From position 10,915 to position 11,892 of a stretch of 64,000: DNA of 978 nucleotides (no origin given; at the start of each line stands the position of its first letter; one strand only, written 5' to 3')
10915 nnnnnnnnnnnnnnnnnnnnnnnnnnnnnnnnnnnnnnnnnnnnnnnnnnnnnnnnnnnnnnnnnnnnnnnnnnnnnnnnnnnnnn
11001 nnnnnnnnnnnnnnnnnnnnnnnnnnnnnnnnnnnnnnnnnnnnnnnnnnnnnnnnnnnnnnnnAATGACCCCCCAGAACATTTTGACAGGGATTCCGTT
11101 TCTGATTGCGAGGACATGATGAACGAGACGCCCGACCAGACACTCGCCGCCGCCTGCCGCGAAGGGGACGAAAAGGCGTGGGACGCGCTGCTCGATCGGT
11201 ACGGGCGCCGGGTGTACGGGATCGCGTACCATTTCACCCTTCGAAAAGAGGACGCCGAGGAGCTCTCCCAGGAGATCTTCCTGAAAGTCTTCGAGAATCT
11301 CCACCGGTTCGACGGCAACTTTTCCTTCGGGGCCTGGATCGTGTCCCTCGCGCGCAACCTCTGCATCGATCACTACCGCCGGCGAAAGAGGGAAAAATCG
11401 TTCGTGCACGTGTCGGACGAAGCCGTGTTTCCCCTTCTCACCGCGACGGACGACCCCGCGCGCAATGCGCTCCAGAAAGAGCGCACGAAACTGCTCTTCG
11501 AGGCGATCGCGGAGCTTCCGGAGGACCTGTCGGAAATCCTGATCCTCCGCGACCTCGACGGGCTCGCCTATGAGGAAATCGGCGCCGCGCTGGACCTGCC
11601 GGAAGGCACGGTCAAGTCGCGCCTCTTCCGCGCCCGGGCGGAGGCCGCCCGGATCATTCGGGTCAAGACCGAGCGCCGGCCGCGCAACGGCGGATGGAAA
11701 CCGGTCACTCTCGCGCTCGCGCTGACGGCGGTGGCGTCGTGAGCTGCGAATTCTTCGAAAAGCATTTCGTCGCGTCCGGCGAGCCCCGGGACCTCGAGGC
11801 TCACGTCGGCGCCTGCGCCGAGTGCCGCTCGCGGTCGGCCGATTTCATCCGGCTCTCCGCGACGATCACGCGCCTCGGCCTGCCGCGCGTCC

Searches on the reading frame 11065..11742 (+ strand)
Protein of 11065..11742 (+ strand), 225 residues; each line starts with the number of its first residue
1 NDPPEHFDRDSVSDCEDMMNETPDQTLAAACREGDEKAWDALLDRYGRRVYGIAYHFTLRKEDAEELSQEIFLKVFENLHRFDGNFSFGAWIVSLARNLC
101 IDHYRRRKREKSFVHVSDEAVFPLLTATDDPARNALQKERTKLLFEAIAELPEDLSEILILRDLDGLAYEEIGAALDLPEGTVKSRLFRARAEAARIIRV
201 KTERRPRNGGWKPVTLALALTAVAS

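Call 27: search_protein_families(library=pfam, proteins=[window:11065-11742:+], max_evalue=0.001)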
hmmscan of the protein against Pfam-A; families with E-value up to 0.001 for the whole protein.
window:11065-11742:+ (225 aa): 4 families
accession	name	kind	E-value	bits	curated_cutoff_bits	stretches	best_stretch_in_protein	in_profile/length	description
PF04542.20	Sigma70_r2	-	1.7e-20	73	24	1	42-109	1-70/71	Sigma-70 region 2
PF08281.18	Sigma70_r4_2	-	2.3e-16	59.6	25.7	1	144-192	4-52/54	Sigma-70, region 4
PF04545.22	Sigma70_r4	-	9.6e-11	41.5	24.1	1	147-191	1-45/50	Sigma-70, region 4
PF07638.17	Sigma70_ECF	-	6e-09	36.5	21.1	1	29-196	9-181/185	ECF sigma factor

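Call 45: search_protein_families(library=ncbifam, proteins=[window:11065-11742:+], max_evalue=0.001)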
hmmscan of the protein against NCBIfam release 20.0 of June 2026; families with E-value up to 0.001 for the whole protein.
window:11065-11742:+ (225 aa): 98 families (the best 25 are shown)
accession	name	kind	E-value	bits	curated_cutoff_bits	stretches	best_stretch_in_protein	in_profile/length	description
NF008888.0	PRK11922.1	equivalog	5.6e-34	117.8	204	1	16-192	9-190/231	RNA polymerase sigma factor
NF009166.1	PRK12513.1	equivalog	7.7e-33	113.8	206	1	18-190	3-178/193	RNA polymerase sigma factor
TIGR02937.1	sigma70-ECF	superfamily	8.6e-33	113.3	42.9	1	38-193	2-160/165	sigma-70 family RNA polymerase sigma factor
NF007223.0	PRK09641.1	equivalog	3.3e-31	108.6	209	1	27-193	8-179/187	RNA polymerase sigma factor SigW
NF009171.0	PRK12518.1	equivalog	1.5e-30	106.5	208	1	16-194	6-180/191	RNA polymerase sigma factor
TIGR02939.1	RpoE_Sigma70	equivalog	2.9e-30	105.7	236.15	1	21-199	4-187/190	RNA polymerase sigma factor RpoE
NF007216.0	PRK09638.1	equivalog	6.1e-29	101.1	194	1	24-190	5-166/180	RNA polymerase sigma factor SigY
NF058625.1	sigma_PG0214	equivalog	2.2e-28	99.1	130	1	46-193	13-156/170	GFO_1088 family ECF-type sigma factor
NF009172.0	PRK12519.1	subfamily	9.1e-28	97.1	222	1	16-190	8-181/194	RNA polymerase sigma factor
TIGR02950.1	SigM_subfam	subfamily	1.5e-27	96.4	147.95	1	41-195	4-155/159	RNA polymerase sigma factor, SigM family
NF007225.0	PRK09643.1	equivalog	3.4e-27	95.5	190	1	17-202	7-186/204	RNA polymerase sigma factor SigM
NF007229.0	PRK09647.1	equivalog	1.4e-26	93.2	265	1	21-199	28-203/220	RNA polymerase sigma factor SigE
TIGR02948.1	SigW_bacill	equivalog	5.9e-25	88.4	243.1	1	27-194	8-180/187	RNA polymerase sigma factor SigW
NF006930.0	PRK09415.1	subfamily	6.9e-24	84.7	198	1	30-193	9-170/179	RNA polymerase factor sigma C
NF009185.0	PRK12533.1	equivalog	7.5e-24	84.6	248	1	50-205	42-200/231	RNA polymerase sigma factor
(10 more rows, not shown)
